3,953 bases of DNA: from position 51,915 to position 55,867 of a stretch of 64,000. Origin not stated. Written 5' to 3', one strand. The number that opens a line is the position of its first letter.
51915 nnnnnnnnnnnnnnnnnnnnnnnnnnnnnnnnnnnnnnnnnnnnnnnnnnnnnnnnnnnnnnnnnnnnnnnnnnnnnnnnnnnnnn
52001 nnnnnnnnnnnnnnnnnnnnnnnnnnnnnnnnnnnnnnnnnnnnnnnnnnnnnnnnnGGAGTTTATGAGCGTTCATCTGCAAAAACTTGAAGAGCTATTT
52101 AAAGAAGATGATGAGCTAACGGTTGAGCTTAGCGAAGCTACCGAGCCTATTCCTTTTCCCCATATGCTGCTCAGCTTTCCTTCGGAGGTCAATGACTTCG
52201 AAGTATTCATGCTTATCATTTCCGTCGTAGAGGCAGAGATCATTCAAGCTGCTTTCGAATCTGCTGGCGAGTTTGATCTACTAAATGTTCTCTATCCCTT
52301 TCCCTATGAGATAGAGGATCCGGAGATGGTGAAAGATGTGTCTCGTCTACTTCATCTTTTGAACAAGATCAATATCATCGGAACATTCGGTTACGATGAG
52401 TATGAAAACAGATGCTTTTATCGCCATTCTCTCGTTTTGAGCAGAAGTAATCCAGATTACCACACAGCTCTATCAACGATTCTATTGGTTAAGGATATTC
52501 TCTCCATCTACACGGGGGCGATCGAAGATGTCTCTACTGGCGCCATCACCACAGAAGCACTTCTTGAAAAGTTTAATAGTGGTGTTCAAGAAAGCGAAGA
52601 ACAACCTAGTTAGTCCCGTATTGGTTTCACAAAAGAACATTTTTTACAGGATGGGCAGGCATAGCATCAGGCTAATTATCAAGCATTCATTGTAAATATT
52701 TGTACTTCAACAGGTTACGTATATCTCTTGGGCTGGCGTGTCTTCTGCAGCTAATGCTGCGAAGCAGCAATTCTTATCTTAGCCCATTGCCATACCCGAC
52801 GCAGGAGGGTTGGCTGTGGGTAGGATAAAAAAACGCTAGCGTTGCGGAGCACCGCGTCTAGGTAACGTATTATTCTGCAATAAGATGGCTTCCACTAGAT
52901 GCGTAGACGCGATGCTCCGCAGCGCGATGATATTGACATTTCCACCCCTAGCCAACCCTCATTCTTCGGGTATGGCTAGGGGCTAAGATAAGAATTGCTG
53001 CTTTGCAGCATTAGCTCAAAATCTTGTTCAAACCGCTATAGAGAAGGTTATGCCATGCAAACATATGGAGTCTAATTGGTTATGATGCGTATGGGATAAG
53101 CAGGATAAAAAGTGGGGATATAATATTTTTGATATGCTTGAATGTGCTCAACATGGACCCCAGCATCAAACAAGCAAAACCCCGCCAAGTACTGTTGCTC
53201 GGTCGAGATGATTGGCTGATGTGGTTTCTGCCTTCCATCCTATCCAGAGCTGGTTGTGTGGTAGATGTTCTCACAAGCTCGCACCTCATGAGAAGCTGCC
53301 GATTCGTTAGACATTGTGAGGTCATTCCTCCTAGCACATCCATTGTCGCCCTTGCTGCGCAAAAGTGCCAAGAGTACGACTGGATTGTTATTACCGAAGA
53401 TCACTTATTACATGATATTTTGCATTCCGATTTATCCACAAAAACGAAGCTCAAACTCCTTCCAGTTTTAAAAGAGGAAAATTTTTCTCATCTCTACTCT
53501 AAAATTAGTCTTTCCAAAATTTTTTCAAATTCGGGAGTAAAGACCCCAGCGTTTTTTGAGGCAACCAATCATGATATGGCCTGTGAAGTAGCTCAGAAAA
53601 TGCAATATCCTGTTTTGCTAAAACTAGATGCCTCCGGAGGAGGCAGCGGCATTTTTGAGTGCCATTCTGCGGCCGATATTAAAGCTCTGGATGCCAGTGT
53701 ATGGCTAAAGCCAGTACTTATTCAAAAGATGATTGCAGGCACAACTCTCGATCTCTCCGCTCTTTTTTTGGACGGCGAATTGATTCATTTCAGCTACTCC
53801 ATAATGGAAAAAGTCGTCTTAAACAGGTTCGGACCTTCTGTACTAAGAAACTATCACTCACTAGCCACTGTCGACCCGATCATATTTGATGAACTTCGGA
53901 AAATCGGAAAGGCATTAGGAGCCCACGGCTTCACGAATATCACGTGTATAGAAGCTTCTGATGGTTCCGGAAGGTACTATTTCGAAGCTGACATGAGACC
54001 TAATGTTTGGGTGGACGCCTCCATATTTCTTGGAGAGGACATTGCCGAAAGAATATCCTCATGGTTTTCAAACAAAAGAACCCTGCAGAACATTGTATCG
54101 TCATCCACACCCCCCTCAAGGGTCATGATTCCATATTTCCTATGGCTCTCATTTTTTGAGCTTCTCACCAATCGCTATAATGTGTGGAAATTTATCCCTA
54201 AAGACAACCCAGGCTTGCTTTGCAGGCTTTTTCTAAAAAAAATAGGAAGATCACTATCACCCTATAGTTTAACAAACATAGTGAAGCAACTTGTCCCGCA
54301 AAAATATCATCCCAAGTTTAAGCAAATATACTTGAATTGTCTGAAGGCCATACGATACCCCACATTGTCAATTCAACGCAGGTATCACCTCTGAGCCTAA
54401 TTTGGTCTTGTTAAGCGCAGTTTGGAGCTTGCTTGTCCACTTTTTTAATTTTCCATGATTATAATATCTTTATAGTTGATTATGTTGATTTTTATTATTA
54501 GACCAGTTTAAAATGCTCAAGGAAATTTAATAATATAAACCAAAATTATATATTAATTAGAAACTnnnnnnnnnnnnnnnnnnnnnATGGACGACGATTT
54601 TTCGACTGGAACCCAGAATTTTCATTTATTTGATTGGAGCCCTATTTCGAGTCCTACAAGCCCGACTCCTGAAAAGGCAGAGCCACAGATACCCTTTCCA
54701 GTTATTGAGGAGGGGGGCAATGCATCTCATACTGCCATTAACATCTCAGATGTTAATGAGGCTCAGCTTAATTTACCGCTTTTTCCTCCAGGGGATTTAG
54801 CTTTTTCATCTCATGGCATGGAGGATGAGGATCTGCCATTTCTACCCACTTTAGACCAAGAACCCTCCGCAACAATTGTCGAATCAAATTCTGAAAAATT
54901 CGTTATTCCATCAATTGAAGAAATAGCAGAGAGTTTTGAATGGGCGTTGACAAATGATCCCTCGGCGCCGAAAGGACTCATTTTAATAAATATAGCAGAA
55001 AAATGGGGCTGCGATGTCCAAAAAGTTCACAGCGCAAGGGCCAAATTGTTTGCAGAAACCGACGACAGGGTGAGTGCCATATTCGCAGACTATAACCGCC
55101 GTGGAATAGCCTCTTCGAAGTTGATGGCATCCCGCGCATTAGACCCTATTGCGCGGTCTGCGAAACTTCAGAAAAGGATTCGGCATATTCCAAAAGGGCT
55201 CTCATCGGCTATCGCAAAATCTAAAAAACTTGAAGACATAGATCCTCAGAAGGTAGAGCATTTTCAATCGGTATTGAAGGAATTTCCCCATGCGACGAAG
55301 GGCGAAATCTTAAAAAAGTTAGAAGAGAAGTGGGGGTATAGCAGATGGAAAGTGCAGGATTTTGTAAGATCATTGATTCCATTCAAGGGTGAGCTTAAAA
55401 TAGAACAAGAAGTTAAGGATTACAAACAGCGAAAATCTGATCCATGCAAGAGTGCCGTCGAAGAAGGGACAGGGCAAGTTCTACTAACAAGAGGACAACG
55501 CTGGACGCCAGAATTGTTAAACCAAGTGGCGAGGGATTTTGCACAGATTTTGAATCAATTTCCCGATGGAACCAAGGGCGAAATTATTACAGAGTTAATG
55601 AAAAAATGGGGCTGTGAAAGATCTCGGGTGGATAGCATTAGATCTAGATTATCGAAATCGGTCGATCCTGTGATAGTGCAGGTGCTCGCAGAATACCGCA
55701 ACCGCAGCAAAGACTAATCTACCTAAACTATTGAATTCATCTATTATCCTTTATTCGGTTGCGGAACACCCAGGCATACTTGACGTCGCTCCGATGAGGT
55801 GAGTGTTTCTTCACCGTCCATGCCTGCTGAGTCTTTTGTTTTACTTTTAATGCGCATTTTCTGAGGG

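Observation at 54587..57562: Paralog pair built from 3 and 4 tandem ~60-aa 'KWGC' three-helix modules: candidate DNA-binding effectors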

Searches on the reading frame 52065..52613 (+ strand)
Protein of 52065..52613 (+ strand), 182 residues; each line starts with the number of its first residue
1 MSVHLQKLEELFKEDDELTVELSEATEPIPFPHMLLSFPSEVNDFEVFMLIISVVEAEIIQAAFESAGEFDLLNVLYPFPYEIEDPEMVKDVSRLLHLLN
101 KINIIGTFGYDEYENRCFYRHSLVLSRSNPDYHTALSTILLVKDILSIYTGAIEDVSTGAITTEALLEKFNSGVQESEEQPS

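Call 3: search_protein_families(library=pfam, proteins=[window:52065-52613:+], max_evalue=1)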
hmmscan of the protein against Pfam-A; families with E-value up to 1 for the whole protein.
window:52065-52613:+ (182 aa): 1 family
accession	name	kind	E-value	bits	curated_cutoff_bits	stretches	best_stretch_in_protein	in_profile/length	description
PF19552.4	DUF6075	-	0.16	12.3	23.8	1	112-173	8-69/129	Family of unknown function (DUF6075)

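Call 55: search_solved_structures(query=window:52065-52613:+, max_evalue=10)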
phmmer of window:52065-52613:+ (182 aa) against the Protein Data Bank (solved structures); distinct sequences matched with E-value up to 10: 5.
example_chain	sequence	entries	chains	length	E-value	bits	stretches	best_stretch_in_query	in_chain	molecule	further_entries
3i9y_A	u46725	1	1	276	0.12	15.5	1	9-116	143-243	Sensor protein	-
3o1h_A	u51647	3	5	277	0.13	15.5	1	9-116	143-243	Sensor protein TorS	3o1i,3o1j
8rvc_A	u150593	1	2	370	0.26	14.5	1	58-150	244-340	2-ketoarginine methyltransferase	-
8r4z_A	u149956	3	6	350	0.27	14.5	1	58-150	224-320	2-ketoarginine methyltransferase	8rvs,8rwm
7x99_A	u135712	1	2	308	0.97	12.6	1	76-135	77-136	ornithine carbamoyltransferase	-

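Call 62: search_protein_families(library=ncbifam, proteins=[window:52065-52613:+], max_evalue=0.01)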
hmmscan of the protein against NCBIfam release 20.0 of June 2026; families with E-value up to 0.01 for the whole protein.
window:52065-52613:+ (182 aa): 0 families

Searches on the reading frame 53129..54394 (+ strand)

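Call 3: search_protein_families(library=pfam, proteins=[window:53129-54394:+], max_evalue=1)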
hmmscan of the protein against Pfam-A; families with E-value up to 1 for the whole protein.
window:53129-54394:+ (421 aa): 4 families
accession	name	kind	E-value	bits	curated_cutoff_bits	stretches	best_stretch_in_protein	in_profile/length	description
PF02222.28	ATP-grasp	-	0.0022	18.1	27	1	132-202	3-76/179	ATP-grasp domain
PF02786.22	CPSase_L_D2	-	0.0029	17.6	19.8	1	131-187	8-66/211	Carbamoyl-phosphate synthase L chain, ATP binding domain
PF07478.18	Dala_Dala_lig_C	-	0.0081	16.1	24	1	146-212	23-91/204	D-ala D-ala ligase C-terminus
PF13549.11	ATP-grasp_5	-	0.013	15.3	27.6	1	126-167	13-54/221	ATP-grasp domain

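Call 62: search_protein_families(library=ncbifam, proteins=[window:53129-54394:+], max_evalue=0.01)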
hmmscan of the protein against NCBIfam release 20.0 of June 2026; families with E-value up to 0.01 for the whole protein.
window:53129-54394:+ (421 aa): 18 families
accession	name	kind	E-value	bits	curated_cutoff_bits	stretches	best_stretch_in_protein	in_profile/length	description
NF009402.0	PRK12767.1-1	equivalog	1.1e-05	24.4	218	1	124-286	115-271/329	carbamoyl phosphate synthase-like protein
NF053643.1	Ddl_archaea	equivalog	4.2e-05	22.7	500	1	123-292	105-273/367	putative pseudomurein biosynthesis ATP-grasp protein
TIGR02712.1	urea_carbox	equivalog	0.00011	20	1303.85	1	147-186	138-177/1201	urea carboxylase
NF005525.0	PRK07178.1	equivalog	0.00015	20.5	768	1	147-185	139-177/471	acetyl-CoA carboxylase biotin carboxylase subunit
NF006406.0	PRK08654.1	equivalog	0.0002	20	739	1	117-185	108-178/499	acetyl-CoA carboxylase biotin carboxylase subunit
NF002378.0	PRK01372.1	subfamily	0.00024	19.9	243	1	125-210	101-187/305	D-alanine--D-alanine ligase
TIGR01205.1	D_ala_D_alaTIGR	subfamily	0.00029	19.9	245.65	1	124-215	106-204/318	D-alanine--D-alanine ligase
NF009554.0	PRK12999.1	equivalog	0.00048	18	965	1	134-185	129-182/1147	pyruvate carboxylase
NF009471.0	PRK12833.1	equivalog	0.00068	18.3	686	1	147-185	143-181/467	acetyl-CoA carboxylase biotin carboxylase subunit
TIGR00768.1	rimK_fam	subfamily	0.0008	18.9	143.4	1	125-219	88-188/276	RimK family alpha-L-glutamate ligase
TIGR01369.1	CPSaseII_lrg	equivalog_domain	0.0014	16.3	1027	1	127-274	672-826/1052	carbamoyl-phosphate synthase (glutamine-hydrolyzing) large subunit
NF004085.0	PRK05586.1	equivalog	0.0018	17.3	723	1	145-184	138-177/448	acetyl-CoA carboxylase biotin carboxylase subunit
NF006367.0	PRK08591.1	subfamily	0.0024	16.7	597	1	146-185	139-178/451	acetyl-CoA carboxylase biotin carboxylase subunit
NF002527.0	PRK01966.1-3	equivalog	0.0041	16.4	310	1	121-221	115-220/332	D-alanine--D-alanine ligase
NF006287.0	PRK08463.1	equivalog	0.0046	15.8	775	0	151-185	144-178/479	acetyl-CoA carboxylase subunit A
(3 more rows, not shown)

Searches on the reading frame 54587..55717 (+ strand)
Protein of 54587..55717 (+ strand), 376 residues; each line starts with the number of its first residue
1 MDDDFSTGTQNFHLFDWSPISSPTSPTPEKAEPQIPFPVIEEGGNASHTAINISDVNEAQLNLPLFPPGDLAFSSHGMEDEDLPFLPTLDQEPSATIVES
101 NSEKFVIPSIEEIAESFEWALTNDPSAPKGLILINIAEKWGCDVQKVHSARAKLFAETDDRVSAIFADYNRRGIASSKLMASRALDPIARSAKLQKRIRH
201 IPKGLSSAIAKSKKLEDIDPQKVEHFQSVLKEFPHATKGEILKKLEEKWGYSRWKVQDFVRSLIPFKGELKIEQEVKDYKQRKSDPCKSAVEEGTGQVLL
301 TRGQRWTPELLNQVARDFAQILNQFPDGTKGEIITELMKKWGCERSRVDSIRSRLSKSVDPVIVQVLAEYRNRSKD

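Call 3: search_protein_families(library=pfam, proteins=[window:54587-55717:+], max_evalue=1)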
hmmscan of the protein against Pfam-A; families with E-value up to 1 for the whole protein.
window:54587-55717:+ (376 aa): 4 families
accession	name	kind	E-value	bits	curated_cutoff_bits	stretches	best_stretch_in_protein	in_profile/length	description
PF21332.3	AmiR_N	-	0.037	14.5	27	0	325-371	7-53/111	AmiR, N-terminal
PF00505.25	HMG_box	-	0.042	14.7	25.4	1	224-249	14-39/69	HMG (high mobility group) box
PF03925.18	SeqA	-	0.042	14.4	25.5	0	112-149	70-107/111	SeqA protein C-terminal domain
PF00306.32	ATP-synt_ab_C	-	0.045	14.5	27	1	209-251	69-111/126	ATP synthase alpha/beta chain, C terminal domain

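Call 59: search_dna_similar(query=window:54587-55717:+, collection=phages, mode=protein, max_evalue=0.01, max_rows=10)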
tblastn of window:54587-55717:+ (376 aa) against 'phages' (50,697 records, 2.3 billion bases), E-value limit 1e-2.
No match.

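Call 62: search_protein_families(library=ncbifam, proteins=[window:54587-55717:+], max_evalue=0.01)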
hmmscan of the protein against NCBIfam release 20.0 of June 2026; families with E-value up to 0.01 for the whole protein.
window:54587-55717:+ (376 aa): 1 family
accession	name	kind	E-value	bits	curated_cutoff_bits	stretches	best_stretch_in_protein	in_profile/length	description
TIGR04353.1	PqqD_rel_X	equivalog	0.0022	18.9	35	0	310-355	17-64/74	HPr-rel-A system PqqD family peptide chaperone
